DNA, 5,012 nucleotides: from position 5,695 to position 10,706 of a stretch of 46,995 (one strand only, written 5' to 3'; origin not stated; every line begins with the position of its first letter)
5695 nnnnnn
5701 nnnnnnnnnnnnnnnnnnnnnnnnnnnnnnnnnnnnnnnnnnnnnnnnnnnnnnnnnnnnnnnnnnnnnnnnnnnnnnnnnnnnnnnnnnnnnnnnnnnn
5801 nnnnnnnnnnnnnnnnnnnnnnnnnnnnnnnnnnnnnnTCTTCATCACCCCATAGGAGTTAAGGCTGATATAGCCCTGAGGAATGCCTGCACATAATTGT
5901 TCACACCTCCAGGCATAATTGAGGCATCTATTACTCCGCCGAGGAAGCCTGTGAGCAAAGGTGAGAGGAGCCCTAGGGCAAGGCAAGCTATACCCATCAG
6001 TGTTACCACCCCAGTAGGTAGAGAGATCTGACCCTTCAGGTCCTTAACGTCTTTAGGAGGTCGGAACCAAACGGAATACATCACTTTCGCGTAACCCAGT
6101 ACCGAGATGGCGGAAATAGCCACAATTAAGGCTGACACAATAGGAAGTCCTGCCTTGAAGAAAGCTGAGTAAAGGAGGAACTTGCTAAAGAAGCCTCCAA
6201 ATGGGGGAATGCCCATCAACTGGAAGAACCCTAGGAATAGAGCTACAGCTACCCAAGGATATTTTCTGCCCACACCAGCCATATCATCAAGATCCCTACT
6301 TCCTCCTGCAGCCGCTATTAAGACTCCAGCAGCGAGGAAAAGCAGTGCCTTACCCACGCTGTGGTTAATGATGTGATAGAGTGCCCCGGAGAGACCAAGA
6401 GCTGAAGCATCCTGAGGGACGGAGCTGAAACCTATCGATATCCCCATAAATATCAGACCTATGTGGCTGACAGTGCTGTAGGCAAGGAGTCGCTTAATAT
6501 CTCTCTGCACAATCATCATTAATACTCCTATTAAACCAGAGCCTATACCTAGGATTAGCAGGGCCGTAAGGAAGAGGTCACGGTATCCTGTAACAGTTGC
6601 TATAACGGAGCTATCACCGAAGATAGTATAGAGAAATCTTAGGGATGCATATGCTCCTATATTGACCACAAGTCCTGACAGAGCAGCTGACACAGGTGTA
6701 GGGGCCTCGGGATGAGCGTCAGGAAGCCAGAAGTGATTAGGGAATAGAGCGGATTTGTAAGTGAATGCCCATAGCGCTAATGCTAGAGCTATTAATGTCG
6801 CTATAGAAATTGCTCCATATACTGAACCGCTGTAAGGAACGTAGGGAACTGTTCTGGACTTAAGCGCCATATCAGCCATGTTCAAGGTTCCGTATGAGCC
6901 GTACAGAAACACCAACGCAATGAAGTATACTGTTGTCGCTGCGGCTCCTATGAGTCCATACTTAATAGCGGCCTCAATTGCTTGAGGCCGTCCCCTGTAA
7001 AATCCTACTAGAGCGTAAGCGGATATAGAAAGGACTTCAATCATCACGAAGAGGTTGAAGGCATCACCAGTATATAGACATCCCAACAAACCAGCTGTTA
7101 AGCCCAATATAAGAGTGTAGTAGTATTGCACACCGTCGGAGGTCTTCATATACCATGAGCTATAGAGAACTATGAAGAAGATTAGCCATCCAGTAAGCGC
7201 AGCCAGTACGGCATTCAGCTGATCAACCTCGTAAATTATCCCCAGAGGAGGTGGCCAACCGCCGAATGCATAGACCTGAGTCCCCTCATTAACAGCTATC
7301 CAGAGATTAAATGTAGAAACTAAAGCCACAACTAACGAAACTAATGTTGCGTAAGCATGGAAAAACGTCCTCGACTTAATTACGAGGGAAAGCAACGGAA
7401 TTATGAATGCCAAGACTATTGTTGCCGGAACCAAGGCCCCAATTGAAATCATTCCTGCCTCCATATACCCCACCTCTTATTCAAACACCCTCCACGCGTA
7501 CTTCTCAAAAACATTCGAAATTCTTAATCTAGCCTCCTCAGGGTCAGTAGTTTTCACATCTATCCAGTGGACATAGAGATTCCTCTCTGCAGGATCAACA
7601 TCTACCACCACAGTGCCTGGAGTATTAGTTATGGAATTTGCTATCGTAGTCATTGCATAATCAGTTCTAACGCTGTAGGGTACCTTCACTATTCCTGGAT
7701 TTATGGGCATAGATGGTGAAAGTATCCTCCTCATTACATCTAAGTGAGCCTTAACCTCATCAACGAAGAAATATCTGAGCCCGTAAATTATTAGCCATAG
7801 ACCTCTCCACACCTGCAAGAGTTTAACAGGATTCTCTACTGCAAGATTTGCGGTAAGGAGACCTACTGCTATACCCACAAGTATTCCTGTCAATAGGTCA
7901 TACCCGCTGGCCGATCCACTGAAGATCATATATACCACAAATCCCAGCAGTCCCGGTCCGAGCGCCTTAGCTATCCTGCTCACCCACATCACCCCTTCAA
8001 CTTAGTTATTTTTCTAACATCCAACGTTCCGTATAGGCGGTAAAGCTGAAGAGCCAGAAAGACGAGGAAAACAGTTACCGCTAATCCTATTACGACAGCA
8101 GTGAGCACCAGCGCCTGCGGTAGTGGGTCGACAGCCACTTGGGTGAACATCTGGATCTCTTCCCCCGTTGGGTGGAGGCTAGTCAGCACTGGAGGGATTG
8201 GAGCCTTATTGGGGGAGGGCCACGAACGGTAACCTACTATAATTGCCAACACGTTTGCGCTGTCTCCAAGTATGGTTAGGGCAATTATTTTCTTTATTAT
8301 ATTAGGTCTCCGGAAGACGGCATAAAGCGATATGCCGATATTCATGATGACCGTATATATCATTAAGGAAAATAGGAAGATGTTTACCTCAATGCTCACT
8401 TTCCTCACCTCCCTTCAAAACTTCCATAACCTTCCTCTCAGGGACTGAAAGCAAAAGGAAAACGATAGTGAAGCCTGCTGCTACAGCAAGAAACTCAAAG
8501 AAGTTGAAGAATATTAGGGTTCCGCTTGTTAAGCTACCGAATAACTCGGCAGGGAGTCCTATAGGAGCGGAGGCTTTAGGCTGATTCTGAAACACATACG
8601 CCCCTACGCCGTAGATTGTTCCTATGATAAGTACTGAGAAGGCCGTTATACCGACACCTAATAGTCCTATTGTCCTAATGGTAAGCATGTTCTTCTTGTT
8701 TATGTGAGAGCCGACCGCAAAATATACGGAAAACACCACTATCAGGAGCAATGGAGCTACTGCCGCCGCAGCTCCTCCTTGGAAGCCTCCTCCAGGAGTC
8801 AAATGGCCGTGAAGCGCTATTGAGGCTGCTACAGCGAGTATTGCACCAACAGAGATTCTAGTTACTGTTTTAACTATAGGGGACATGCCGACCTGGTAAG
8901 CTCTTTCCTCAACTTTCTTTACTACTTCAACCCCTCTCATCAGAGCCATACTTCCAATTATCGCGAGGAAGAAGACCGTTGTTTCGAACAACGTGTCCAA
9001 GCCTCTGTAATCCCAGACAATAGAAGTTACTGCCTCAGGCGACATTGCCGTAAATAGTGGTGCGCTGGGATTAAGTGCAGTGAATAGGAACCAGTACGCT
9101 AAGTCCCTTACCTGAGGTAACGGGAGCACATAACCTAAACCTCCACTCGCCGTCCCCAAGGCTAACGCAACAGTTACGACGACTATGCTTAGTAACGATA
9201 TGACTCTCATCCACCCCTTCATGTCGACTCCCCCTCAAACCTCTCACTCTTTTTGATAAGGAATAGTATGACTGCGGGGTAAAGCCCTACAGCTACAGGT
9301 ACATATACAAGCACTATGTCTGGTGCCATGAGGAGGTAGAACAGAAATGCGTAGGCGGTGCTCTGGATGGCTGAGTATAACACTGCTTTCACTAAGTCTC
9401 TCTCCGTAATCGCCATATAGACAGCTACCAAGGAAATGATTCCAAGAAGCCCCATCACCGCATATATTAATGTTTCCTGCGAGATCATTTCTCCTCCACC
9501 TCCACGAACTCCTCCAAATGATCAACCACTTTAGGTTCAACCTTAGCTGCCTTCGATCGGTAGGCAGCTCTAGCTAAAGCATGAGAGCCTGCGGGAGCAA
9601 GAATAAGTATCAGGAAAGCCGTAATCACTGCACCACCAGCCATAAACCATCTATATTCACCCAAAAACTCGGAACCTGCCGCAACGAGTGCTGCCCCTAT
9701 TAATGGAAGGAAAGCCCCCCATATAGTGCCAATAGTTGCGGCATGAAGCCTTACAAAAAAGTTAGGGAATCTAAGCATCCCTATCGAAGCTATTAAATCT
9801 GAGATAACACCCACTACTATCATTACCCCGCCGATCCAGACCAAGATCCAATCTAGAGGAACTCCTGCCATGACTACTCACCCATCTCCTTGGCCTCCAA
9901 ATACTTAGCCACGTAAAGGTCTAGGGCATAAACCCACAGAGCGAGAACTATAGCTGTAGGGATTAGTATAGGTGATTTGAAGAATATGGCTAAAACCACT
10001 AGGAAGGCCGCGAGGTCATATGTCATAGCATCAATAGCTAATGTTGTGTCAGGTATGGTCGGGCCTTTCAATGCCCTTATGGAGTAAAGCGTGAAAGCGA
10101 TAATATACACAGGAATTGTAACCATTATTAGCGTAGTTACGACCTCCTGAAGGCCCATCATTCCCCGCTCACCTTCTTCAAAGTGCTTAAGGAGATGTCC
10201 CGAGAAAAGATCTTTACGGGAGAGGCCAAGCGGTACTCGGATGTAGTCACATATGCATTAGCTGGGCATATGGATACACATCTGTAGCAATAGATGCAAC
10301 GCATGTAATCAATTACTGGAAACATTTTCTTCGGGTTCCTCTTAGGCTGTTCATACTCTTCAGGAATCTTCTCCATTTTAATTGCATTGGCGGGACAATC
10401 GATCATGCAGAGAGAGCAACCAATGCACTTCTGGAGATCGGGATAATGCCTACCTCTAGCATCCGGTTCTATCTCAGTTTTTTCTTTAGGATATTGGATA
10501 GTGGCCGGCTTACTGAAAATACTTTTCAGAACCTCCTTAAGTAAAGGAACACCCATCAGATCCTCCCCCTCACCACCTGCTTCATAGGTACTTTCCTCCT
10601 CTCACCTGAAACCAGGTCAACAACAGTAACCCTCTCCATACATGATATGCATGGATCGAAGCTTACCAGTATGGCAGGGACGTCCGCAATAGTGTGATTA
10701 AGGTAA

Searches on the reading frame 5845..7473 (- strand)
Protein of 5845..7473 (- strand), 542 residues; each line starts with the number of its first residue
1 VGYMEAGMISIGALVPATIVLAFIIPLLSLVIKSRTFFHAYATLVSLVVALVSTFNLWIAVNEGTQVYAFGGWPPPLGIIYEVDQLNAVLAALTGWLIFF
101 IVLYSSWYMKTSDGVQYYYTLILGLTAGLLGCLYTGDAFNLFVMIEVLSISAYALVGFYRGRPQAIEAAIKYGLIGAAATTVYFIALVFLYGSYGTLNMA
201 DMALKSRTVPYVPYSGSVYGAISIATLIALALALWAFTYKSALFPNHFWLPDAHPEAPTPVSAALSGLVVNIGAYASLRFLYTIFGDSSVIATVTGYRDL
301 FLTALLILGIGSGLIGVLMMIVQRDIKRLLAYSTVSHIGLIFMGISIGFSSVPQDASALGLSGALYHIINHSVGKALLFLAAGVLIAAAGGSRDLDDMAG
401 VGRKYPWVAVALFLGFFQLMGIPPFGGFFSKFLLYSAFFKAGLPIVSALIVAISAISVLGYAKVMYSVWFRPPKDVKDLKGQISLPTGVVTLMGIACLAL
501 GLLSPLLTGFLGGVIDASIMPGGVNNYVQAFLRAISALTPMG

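Call 6: search_protein_families(library=pfam, proteins=[window:5845-7473:-], max_evalue=0.01)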
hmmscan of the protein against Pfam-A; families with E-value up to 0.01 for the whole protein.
window:5845-7473:- (542 aa): 2 families
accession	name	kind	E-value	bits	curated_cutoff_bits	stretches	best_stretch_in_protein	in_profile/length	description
PF00361.26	Proton_antipo_M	-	3.5e-54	184.4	21.5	1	137-456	3-293/294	NADH:quinone oxidoreductase/Mrp antiporter, TM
PF00662.26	Proton_antipo_N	-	0.00033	20.9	24.5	1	81-119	13-51/51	NADH-Ubiquinone oxidoreductase (complex I), chain 5 N-terminus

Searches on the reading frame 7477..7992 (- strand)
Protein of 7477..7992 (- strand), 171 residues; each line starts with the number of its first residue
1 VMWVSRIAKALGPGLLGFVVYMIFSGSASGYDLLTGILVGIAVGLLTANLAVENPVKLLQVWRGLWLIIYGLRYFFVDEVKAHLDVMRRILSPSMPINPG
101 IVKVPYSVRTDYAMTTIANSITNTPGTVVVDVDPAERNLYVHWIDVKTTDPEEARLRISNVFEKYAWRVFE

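Call 6: search_protein_families(library=pfam, proteins=[window:7477-7992:-], max_evalue=0.01)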
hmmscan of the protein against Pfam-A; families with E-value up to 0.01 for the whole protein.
window:7477-7992:- (171 aa): 1 family
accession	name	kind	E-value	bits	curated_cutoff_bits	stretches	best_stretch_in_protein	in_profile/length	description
PF01899.21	MNHE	-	9e-43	146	27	1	17-168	4-144/145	Na+/H+ ion antiporter subunit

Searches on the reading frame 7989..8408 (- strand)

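Call 6: search_protein_families(library=pfam, proteins=[window:7989-8408:-], max_evalue=0.01)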
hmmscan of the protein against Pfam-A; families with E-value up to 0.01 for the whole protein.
window:7989-8408:- (139 aa): 1 family
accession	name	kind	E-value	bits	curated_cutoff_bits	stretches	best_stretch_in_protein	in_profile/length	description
PF00420.29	Oxidored_q2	-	2.9e-21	75.4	26.1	1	16-139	2-95/95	NADH-ubiquinone/plastoquinone oxidoreductase chain 4L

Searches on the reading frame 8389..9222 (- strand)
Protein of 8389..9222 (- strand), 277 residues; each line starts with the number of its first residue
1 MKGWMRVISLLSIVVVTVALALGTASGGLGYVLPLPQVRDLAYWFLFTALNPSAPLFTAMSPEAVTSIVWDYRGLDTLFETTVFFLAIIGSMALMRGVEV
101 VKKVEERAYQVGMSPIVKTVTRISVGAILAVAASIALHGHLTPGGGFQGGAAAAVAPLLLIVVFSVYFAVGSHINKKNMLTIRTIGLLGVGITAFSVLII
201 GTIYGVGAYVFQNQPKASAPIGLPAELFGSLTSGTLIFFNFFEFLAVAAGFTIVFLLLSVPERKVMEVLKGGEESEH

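Call 6: search_protein_families(library=pfam, proteins=[window:8389-9222:-], max_evalue=0.01)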
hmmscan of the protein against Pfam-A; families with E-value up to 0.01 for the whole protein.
window:8389-9222:- (277 aa): 1 family
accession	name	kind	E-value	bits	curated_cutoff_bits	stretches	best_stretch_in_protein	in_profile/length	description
PF04039.18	MnhB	-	1.6e-18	67.6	22.5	1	116-252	1-126/127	Domain related to MnhB subunit of Na+/H+ antiporter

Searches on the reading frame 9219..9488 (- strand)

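Call 6: search_protein_families(library=pfam, proteins=[window:9219-9488:-], max_evalue=0.01)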
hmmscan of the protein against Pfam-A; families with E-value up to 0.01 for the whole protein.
window:9219-9488:- (89 aa): 2 families
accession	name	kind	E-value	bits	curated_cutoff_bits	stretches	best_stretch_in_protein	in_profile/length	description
PF13244.11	MbhD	-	4.3e-13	49.7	27.2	1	18-82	2-66/67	MBH, subunit D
PF09843.14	DUF2070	-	0.0085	14.9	30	1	14-79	109-174/561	Predicted membrane protein (DUF2070)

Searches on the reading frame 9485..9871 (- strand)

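Call 6: search_protein_families(library=pfam, proteins=[window:9485-9871:-], max_evalue=0.01)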
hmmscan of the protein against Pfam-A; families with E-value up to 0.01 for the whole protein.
window:9485-9871:- (128 aa): 2 families
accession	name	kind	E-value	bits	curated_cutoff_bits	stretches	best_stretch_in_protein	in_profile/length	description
PF03334.19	PhaG_MnhG_YufB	-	6.1e-19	68.5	23.4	1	17-104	1-80/80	Na+/H+ antiporter subunit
PF11862.13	DUF3382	-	0.0075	17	28.9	1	51-109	14-72/97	Domain of unknown function (DUF3382)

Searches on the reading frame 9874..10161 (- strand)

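Call 6: search_protein_families(library=pfam, proteins=[window:9874-10161:-], max_evalue=0.01)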
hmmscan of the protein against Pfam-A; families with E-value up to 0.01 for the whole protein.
window:9874-10161:- (95 aa): 1 family
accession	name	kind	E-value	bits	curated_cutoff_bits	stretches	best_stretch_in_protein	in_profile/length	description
PF04066.18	MrpF_PhaF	-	5.6e-13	49.6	23.3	1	37-89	1-53/53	Multiple resistance and pH regulation protein F (MrpF / PhaF)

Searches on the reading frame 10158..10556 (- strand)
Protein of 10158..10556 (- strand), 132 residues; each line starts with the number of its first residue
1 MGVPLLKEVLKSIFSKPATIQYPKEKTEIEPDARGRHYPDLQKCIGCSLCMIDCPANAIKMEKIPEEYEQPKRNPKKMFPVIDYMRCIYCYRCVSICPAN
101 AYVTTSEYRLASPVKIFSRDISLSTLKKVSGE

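Call 6: search_protein_families(library=pfam, proteins=[window:10158-10556:-], max_evalue=0.01)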
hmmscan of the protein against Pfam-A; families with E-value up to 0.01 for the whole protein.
window:10158-10556:- (132 aa): 14 families
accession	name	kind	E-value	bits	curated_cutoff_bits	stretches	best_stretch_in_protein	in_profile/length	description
PF00037.32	Fer4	-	1.3e-13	50.5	21.1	2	80-102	1-23/24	4Fe-4S binding domain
PF12838.12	Fer4_7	-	9.9e-12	45.6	27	1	43-101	1-52/52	4Fe-4S dicluster domain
PF13237.11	Fer4_10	-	7.1e-11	42.3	25.5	2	40-98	5-53/53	4Fe-4S dicluster domain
PF13187.11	Fer4_9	-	1.4e-09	38.3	27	1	43-101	1-51/52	4Fe-4S dicluster domain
PF12837.12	Fer4_6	-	2e-09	37.3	25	2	40-59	5-24/24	4Fe-4S binding domain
PF14697.11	Fer4_21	-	2.8e-09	37.4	35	2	35-61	32-59/59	4Fe-4S dicluster domain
PF13484.11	Fer4_16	-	2.4e-08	35.1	30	2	86-116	1-30/66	4Fe-4S double cluster binding domain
PF12797.12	Fer4_2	-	3.5e-08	33.3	24.5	2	38-56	4-22/22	4Fe-4S binding domain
PF12800.12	Fer4_4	-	1e-05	25.9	24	0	42-56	2-16/17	4Fe-4S binding domain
PF13183.11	Fer4_8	-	4.5e-05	24.3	27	1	41-100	2-67/68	4Fe-4S dicluster domain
PF25160.1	LdpA_Fe-S-bd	-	0.0001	22.4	27.6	0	42-62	26-46/49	LdpA Fe-S cluster-binding domain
PF13534.11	Fer4_17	-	0.0015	19.5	22.2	0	43-100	1-59/61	4Fe-4S dicluster domain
PF12798.12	Fer4_3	-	0.0043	18.2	27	0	87-101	1-15/15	4Fe-4S binding domain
PF13459.11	Fer4_15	-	0.0088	17.2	22.4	0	81-99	2-20/66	4Fe-4S single cluster domain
